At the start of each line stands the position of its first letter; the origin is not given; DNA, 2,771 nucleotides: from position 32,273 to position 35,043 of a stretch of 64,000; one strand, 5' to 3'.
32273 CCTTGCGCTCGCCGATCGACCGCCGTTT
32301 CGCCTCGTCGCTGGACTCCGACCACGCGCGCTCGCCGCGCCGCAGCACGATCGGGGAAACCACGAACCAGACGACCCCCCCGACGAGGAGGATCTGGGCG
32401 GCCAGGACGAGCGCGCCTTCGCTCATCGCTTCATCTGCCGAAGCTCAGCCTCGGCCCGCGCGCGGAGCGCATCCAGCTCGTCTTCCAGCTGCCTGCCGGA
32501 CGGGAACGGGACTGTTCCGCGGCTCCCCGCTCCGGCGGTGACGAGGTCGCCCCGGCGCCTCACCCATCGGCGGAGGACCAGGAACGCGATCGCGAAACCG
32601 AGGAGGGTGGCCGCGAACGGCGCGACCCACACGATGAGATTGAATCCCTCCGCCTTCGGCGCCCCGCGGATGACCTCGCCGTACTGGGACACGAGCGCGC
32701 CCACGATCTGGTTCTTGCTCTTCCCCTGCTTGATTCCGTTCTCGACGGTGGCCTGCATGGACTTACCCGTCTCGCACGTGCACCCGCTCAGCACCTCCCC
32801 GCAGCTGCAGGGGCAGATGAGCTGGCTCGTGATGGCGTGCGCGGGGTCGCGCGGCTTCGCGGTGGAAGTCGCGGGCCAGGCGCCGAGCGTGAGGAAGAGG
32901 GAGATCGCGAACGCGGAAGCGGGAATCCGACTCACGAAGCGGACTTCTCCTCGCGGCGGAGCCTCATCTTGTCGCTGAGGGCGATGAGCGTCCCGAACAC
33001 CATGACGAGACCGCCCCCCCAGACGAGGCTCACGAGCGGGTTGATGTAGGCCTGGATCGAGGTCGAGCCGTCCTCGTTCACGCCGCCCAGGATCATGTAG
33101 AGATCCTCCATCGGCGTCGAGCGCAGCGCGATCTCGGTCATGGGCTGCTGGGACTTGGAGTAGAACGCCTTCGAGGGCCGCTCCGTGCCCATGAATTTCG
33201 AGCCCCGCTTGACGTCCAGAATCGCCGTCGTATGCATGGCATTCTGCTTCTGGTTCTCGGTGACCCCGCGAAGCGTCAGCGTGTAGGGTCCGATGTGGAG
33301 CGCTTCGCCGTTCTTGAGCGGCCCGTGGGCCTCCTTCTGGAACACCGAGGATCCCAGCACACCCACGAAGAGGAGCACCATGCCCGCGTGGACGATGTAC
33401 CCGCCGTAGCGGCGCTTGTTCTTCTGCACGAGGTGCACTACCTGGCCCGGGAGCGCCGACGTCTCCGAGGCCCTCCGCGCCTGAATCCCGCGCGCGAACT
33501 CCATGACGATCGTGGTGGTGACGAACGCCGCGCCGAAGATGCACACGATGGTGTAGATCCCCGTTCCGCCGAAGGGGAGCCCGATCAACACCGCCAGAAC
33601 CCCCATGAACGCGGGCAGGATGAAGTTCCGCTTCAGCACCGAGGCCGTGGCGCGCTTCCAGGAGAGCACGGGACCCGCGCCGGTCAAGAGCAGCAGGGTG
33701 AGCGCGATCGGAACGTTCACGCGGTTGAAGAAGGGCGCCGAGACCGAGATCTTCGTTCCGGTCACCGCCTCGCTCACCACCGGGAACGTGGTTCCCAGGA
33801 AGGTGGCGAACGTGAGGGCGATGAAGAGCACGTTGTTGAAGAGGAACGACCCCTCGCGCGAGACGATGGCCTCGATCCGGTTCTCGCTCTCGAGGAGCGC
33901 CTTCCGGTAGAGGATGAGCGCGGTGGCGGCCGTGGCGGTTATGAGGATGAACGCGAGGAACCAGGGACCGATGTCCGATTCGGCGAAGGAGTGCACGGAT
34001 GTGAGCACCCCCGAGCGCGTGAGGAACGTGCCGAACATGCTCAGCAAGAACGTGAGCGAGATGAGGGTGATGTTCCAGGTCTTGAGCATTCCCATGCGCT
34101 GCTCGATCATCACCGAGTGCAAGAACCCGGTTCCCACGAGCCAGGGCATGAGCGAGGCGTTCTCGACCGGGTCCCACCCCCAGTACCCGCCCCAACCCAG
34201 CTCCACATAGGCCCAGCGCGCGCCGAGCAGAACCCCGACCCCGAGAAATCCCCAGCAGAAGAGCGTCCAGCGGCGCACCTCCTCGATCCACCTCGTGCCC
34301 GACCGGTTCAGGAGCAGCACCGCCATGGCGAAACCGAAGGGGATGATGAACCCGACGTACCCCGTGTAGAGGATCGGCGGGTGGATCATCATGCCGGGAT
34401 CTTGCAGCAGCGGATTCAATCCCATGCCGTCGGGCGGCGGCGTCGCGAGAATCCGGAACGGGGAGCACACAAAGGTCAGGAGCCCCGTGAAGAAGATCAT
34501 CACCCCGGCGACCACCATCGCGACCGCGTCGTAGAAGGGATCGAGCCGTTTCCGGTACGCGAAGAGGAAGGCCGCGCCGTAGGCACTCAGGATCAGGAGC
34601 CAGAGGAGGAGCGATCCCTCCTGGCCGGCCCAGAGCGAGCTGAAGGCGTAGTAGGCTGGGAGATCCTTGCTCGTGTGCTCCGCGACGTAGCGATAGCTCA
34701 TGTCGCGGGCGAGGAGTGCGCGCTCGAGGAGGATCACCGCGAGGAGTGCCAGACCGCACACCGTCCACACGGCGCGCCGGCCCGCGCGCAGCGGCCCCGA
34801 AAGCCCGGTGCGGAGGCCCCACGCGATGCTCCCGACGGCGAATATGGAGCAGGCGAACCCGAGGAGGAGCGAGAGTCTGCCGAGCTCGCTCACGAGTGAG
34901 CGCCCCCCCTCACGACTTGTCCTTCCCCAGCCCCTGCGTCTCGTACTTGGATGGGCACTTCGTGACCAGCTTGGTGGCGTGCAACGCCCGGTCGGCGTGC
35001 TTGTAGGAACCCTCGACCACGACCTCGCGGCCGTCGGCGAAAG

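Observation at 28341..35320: System I cytochrome c maturation operon of the Cys-CcmE variant type, with an atypical CcmH and no CcmG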

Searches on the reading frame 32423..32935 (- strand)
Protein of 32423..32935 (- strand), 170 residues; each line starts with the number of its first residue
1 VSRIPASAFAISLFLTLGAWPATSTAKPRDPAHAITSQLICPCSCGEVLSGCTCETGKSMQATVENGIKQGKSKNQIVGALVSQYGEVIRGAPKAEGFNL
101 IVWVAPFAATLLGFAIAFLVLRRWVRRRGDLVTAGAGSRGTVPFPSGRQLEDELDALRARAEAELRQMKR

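Call 5: search_protein_families(library=pfam, proteins=[window:32423-32935:-], max_evalue=0.01)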
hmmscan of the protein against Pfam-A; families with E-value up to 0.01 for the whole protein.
window:32423-32935:- (170 aa): 2 families
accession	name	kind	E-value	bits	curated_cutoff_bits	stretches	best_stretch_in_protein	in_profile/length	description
PF03918.19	CcmH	-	1.2e-21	76.9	25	1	24-128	21-125/143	Cytochrome C biogenesis protein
PF09534.15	Trp_oprn_chp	-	0.0036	17.6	29.6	1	95-164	36-102/180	Tryptophan-associated transmembrane protein (Trp_oprn_chp)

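Call 6: search_protein_families(library=ncbifam, proteins=[window:32423-32935:-], max_evalue=0.01)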
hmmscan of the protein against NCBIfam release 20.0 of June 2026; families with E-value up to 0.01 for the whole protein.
window:32423-32935:- (170 aa): 1 family
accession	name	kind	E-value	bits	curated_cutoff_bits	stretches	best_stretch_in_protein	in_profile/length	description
TIGR03147.1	cyt_nit_nrfF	exception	1.6e-10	40.7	159.2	1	27-122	29-124/126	heme lyase NrfEFG subunit NrfF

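Call 12: find_homologous_proteins(query=window:32423-32935:-)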
Query window:32423-32935:- (170 aa): 338 proteins with E <= 0.001 among 704 candidates; the best 120 are listed.
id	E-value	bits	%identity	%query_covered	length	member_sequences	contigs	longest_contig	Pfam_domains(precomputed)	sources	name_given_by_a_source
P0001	7.9e-107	372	100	100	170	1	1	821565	PF03918.20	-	-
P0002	1.6e-88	313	87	96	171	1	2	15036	PF03918.20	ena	-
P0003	5.0e-88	311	88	96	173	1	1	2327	PF03918.20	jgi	jgi:cytochrome c-type biogenesis protein CcmH/NrfF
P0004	2.0e-85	303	85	95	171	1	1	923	PF03918.20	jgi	jgi:cytochrome c-type biogenesis protein CcmH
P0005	5.7e-76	272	86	71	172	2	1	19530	PF03918.20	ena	-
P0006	1.1e-73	265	81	86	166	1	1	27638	PF03918.20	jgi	jgi:cytochrome c-type biogenesis protein CcmH/NrfF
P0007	7.7e-73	262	75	95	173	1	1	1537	PF03918.20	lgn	-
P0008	8.6e-73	262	77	100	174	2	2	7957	PF03918.20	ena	-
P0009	1.1e-72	261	75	94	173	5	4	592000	PF03918.20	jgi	jgi:cytochrome c-type biogenesis protein CcmH/NrfF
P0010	1.3e-72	261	81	86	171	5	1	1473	PF03918.20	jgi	-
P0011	8.7e-72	258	79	86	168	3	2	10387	PF03918.20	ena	-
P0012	1.6e-71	257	74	86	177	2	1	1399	PF03918.20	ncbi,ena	-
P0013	3.7e-71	256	79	86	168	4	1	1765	PF03918.20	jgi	-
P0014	3.8e-71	256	70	98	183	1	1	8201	PF03918.20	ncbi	-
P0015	4.2e-71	256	75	95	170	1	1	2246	PF03918.20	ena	-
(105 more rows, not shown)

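Call 15: find_related_loci(query=A1, collection=genome_contigs, flank=10000)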
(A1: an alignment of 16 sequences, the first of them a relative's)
Query A1 (170 aa) in genome_contigs; peptide patterns used: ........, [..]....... (x = any residue, [..] = any of these).
79 stretches matched a pattern; 41 encode a relative of the query (tblastn E <= 1e-3); 41 distinct loci.
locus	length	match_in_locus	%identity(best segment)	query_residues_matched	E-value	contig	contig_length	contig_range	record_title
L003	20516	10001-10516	73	8-170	4e-76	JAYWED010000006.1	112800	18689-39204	MAG: Candidatus Eisenbacteria bacterium isolate GL97_DN_metabinner_3 GL97_DN_metabinner_3_5, whole genome shotgun sequen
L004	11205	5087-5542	79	26-170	7e-76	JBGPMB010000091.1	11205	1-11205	MAG: Candidatus Eisenbacteria bacterium isolate OBJ_0618_7090110_248 k141_788181_length_11205_cov_21.2052, whole genome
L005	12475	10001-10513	74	10-170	3e-75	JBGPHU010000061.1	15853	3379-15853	MAG: Candidatus Eisenbacteria bacterium isolate OBJ_0618_7090110_350 k141_11132556_length_15853_cov_13.0000, whole genom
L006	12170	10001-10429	79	24-169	9e-74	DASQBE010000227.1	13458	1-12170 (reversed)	MAG TPA_asm: Candidatus Binatia bacterium isolate SMAG_U11663 k141_1208500, whole genome shotgun sequence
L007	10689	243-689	74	10-169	4e-72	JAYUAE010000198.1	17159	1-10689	MAG: Candidatus Eisenbacteria bacterium isolate GFS_6454 GFS_6454_197, whole genome shotgun sequence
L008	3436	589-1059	75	19-170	1e-65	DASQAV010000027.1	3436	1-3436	MAG TPA_asm: Candidatus Dormiibacterota bacterium isolate SMAG_U11654 k141_1770010, whole genome shotgun sequence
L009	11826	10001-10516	68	4-170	1e-60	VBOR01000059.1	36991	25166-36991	MAG: Candidatus Eisenbacteria bacterium isolate WS_1 14_0929_05_30cm_scaffold_1725, whole genome shotgun sequence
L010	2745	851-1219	72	3-127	2e-56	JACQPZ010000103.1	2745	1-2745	MAG: Candidatus Latescibacterota bacterium isolate NC_groundwater_1320_Ag_S-0.2um_68_47 S_p2_S4_coassembly_k141_1518080,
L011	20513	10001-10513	54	5-169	3e-55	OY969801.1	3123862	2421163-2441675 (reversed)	MAG: Candidatus Eisenbacteria bacterium isolate MFD10007.bin.c.4 genome assembly, chromosome: 1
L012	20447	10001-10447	61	18-169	3e-55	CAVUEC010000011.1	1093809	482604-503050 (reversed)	MAG: Candidatus Eisenbacteria bacterium isolate MFD02809.bin.1.83 genome assembly, contig: contig_51000, whole genome sh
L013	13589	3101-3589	72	7-169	4e-62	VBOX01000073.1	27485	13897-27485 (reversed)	MAG: Candidatus Eisenbacteria bacterium isolate WS_7 14_0927_05_40cm_scaffold_2752, whole genome shotgun sequence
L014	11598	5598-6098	57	3-169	4e-53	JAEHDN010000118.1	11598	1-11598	MAG: Candidatus Eisenbacteria bacterium isolate EFPC_51 k127_5869110, whole genome shotgun sequence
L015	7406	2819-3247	62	24-169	7e-53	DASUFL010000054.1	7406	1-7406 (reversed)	MAG TPA_asm: Candidatus Eisenbacteria bacterium isolate SMAG_U1378 k141_1985060, whole genome shotgun sequence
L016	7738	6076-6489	61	24-168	2e-52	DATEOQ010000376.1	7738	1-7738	MAG TPA_asm: Candidatus Eisenbacteria bacterium isolate SMAG_U8999 k141_1742804, whole genome shotgun sequence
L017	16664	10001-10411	65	24-168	2e-52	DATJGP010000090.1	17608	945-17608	MAG TPA_asm: Candidatus Eisenbacteria bacterium isolate SMAG_U15489 k141_1995231, whole genome shotgun sequence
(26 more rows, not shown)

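Call 19: search_solved_structures(query=A1, max_evalue=1, show_alignments=4)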
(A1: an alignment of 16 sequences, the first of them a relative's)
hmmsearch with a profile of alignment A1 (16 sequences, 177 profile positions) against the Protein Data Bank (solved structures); distinct sequences matched with E-value up to 1: 6.
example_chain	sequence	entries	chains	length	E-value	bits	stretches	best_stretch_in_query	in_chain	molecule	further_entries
2kw0_A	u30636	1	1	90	0.0007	22.6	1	30-91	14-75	CcmH protein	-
2hl7_A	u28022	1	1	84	0.00081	22.4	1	27-94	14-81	Cytochrome C-type biogenesis protein CcmH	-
6oqr_X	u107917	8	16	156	0.38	13.7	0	109-176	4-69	ATP synthase subunit b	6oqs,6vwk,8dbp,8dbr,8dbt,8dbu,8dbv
8dbw_X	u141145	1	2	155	0.57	13.1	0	109-176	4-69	ATP synthase subunit b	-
6oqt_X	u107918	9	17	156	0.57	13.1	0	109-176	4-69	ATP synthase subunit b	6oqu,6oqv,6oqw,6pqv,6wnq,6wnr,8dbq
5t4o_I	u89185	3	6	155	0.61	13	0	109-176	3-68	ATP synthase subunit b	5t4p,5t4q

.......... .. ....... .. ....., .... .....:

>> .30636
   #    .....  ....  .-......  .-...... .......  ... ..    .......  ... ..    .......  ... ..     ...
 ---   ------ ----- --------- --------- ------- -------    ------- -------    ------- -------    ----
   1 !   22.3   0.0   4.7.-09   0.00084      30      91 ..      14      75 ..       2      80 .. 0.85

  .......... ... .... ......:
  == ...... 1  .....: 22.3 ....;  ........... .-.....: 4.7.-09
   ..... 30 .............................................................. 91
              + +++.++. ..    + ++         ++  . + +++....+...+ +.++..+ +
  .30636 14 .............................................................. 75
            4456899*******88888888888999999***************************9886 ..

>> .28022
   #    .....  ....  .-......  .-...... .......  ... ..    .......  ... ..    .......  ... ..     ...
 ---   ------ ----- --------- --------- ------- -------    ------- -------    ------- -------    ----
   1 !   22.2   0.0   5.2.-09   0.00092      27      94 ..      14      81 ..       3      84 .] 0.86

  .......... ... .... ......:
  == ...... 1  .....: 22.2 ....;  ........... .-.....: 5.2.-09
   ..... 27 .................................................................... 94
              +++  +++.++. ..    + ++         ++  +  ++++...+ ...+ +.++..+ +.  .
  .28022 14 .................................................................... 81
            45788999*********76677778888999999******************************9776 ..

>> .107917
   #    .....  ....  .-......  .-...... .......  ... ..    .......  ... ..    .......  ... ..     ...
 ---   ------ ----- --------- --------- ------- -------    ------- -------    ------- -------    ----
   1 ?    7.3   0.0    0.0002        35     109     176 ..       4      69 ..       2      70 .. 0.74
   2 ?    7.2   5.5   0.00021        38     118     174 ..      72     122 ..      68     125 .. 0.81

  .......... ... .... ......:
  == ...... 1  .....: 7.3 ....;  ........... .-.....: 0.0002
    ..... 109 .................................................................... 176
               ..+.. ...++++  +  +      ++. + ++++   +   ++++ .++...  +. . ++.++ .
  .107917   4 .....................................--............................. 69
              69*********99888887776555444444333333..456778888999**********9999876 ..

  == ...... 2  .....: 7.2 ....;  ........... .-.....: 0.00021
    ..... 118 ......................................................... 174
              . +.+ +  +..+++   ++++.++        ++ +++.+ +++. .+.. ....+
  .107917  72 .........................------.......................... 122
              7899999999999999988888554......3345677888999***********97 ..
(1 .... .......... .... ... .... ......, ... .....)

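Call 28: search_protein_representatives(alignment_id=A1)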
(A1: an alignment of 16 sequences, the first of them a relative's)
Query: 16 sequences, 177 profile positions. Proteins with E-value up to 0.001 (for the whole library): 6106; up to 1e-10: 1405; up to 1e-30: 6. The best 150 are listed.
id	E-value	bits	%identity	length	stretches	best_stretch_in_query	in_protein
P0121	1.8e-71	255.8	-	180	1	19-177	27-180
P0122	1.7e-70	252.6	-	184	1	10-177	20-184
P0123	3.8e-45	170.0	-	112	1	61-176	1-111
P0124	5.2e-39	150.0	-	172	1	8-177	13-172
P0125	5.3e-39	150.0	-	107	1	61-167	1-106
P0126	3.6e-37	144.1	-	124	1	61-143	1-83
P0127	4.6e-28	114.4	-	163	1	8-135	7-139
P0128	3.1e-27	111.7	-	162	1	8-139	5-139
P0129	4.9e-27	111.1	-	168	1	8-175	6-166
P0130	1.1e-26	109.8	-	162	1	9-136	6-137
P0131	1.3e-26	109.7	-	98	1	10-75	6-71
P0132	4.1e-26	108.0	-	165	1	10-176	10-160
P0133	7.1e-26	107.3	-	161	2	10-130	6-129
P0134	7.6e-26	107.2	-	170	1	9-161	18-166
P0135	1.0e-25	106.7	-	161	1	22-142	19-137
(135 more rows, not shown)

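Call 40: find_related_loci(query=A3, collection=metagenome_contigs, flank=8000)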
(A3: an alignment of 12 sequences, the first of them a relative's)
Query A3 (165 aa) in metagenome_contigs; peptide patterns used: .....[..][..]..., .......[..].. (x = any residue, [..] = any of these).
600 stretches matched a pattern (row limit reached: there are more); 580 encode a relative of the query (tblastn E <= 1e-3); the best 80 are kept; 80 distinct loci.
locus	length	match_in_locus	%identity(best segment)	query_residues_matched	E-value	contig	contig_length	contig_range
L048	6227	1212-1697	60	1-164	5e-64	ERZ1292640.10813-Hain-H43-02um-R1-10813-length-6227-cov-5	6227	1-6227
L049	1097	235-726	59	1-162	2e-66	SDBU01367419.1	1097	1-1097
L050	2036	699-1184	57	1-162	4e-63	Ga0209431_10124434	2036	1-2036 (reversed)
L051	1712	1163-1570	63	26-162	3e-61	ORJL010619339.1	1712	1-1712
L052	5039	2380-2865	59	1-164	7e-58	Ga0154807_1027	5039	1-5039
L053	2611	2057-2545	58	1-164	9e-52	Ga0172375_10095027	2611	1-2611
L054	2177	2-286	66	57-163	3e-43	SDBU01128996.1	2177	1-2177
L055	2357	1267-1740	43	1-161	8e-40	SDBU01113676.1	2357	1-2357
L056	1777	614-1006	49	26-160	6e-38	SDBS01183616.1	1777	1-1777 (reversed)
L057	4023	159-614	45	10-161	1e-37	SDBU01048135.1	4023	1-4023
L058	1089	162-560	46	22-159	4e-38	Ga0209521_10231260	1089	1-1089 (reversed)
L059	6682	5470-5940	40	1-159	9e-37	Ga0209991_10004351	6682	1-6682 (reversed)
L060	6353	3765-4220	43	8-161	2e-36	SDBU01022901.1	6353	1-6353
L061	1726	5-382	45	31-161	8e-37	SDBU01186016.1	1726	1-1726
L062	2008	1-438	43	14-161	4e-36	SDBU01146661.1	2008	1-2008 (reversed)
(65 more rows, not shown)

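Call 55: predict_structure(alignment_id=A4)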
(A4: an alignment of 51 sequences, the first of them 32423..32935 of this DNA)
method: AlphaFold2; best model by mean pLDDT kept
length: 170 residues; sequences in the alignment: 51
mean_pLDDT: 83.8   pTM: 0.50
mean pLDDT of the five models: 83.8, 83.1, 82.7, 82.6, 81.4
residues with pLDDT >= 90: 90; 70-90: 43; 50-70: 34; < 50: 3
segments of 3 or more residues with pLDDT < 50: none
pLDDT, mean of each block of 10 residues (from residue 1): 71 80 67 91 90 94 96 95 83 61 92 97 91 65 64 94 95
secondary structure, 60 per line:
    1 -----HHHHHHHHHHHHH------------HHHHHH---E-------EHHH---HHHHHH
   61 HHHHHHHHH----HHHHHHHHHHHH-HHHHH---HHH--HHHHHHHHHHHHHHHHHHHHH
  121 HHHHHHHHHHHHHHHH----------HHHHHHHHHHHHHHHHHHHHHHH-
elements in order: H6-18 H31-36 H55-69 H74-85 H87-91 H100-136 H147-169

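Call 58: find_homologous_proteins(query=A3, max_evalue=1e-10)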
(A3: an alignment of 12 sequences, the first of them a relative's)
Query A3 (12 sequences) (165 aa, profile of the alignment): 738 proteins with E <= 1e-10 among 8000 candidates; the best 120 are listed.
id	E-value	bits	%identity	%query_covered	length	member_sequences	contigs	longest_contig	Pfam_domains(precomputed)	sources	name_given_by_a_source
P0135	1.6e-60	221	41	96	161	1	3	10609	PF03918.20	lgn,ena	-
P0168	1.1e-59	218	47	98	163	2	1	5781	PF03918.20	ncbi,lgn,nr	ncbi:MAG: cytochrome c-type biogenesis protein CcmH [Chloroflexi bacterium]|nr:cytochrome c-type bio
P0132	1.8e-59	218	100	100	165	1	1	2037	PF03918.20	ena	-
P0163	5.3e-59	216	48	82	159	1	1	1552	PF03918.20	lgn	-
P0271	8.5e-59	215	73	99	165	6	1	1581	PF03918.20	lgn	-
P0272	1.0e-58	215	75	100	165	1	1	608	PF03918.20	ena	-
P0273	2.7e-58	214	82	100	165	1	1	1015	PF03918.20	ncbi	-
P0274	3.0e-58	214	62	100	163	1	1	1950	PF03918.20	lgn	-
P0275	4.2e-58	213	76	100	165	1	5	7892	PF03918.20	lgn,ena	-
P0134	8.0e-58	212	41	78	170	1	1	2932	PF03918.20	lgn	-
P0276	1.3e-57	212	53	93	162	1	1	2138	PF03918.20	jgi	-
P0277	2.0e-57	211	60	99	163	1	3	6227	PF03918.20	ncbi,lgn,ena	ncbi:MAG: cytochrome c-type biogenesis protein [Chloroflexota bacterium]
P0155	9.0e-57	209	46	93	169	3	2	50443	PF03918.20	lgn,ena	-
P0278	1.6e-56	208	50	98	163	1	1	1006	PF03918.20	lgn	-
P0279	2.1e-56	208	60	100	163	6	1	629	PF03918.20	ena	-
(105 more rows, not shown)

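Call 59: fold_search(model_id=the predicted structure, library=pdb)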
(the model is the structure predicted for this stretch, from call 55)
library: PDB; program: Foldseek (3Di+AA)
matches with E <= 10: 10; with E <= 0.001: 0
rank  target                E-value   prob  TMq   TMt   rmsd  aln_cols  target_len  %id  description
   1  2hl7                  2.6e-02  1.00  0.32  0.65   1.9        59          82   24  Crystal structure of the periplasmic domain of CcmH from Pseudomonas aeruginosa (released 2007-07-10)
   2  2kw0_MODEL_1_A        3.8e-02  1.00  0.30  0.58   2.4        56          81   25  Solution structure of N-terminal domain of CcmH from Escherichia.coli (released 2011-07-13)
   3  2vma_B                4.2e+00  0.10  0.20  0.29  19.7        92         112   10  The three-dimensional structure of the cytoplasmic domains of EpsF from the Type 2 Secretion System of Vibrio cholerae (released 2009-02-10)
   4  2vmb_B                6.5e+00  0.08  0.20  0.28  19.2        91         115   10  The three-dimensional structure of the cytoplasmic domains of EpsF from the Type 2 Secretion System of Vibrio cholerae (released 2009-02-10)
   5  9dec_B                7.0e+00  0.09  0.14  0.27   3.5        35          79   26  Crystal Structure of D9-threaded (released 2025-03-26)
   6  9r2o_A                7.4e+00  0.06  0.18  0.20  16.3        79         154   19  De novo designed N5 protein fold (released 2025-05-14)
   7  5nbg_B                7.9e+00  0.07  0.19  0.28  18.8        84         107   12  Structure of the cytoplasmic domain I of OutF in the D. dadantii type II secretion system (released 2018-03-21)
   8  5x3t_A                8.4e+00  0.03  0.14  0.27  13.7        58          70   17  VapBC from Mycobacterium tuberculosis (released 2017-06-07)
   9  5j98_C                8.9e+00  0.08  0.13  0.06   1.7        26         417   19  Crystal structure of Slow Bee Paralysis Virus at 2.6A resolution (released 2016-06-08)
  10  2vma_A                8.9e+00  0.06  0.20  0.27  19.8        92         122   10  The three-dimensional structure of the cytoplasmic domains of EpsF from the Type 2 Secretion System of Vibrio cholerae (released 2009-02-10)

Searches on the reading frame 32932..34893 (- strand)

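Call 5: search_protein_families(library=pfam, proteins=[window:32932-34893:-], max_evalue=0.01)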
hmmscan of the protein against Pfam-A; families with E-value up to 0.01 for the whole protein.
window:32932-34893:- (653 aa): 3 families
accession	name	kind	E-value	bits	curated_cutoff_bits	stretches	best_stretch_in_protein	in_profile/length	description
PF16327.10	CcmF_C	-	7.7e-65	219.7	28.7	1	313-642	1-323/323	Cytochrome c-type biogenesis protein CcmF C-terminal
PF01578.25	Cytochrom_C_asm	-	1.1e-39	136.7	29.9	1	88-294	1-206/212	Cytochrome C assembly protein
PF05140.19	ResB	-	0.00074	18.9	24.6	0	556-639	365-448/486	ResB-like family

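Call 6: search_protein_families(library=ncbifam, proteins=[window:32932-34893:-], max_evalue=0.01)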
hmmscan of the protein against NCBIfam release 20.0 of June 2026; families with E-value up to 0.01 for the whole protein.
window:32932-34893:- (653 aa): 4 families
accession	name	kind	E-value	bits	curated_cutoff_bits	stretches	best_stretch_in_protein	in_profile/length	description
TIGR00353.1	nrfE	subfamily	5.1e-135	451.6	569.05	1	53-642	2-575/578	heme lyase CcmF/NrfE family subunit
TIGR03145.1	cyt_nit_nrfE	subfamily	5.3e-127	425.1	927.3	1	2-639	3-630/631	heme lyase NrfEFG subunit NrfE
NF007691.0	PRK10369.1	subfamily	6e-108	362.1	394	1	2-639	5-565/573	heme lyase NrfEFG subunit NrfE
TIGR03144.1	cytochr_II_ccsB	equivalog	3e-12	46.8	187.6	1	210-295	164-247/252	c-type cytochrome biogenesis protein CcsB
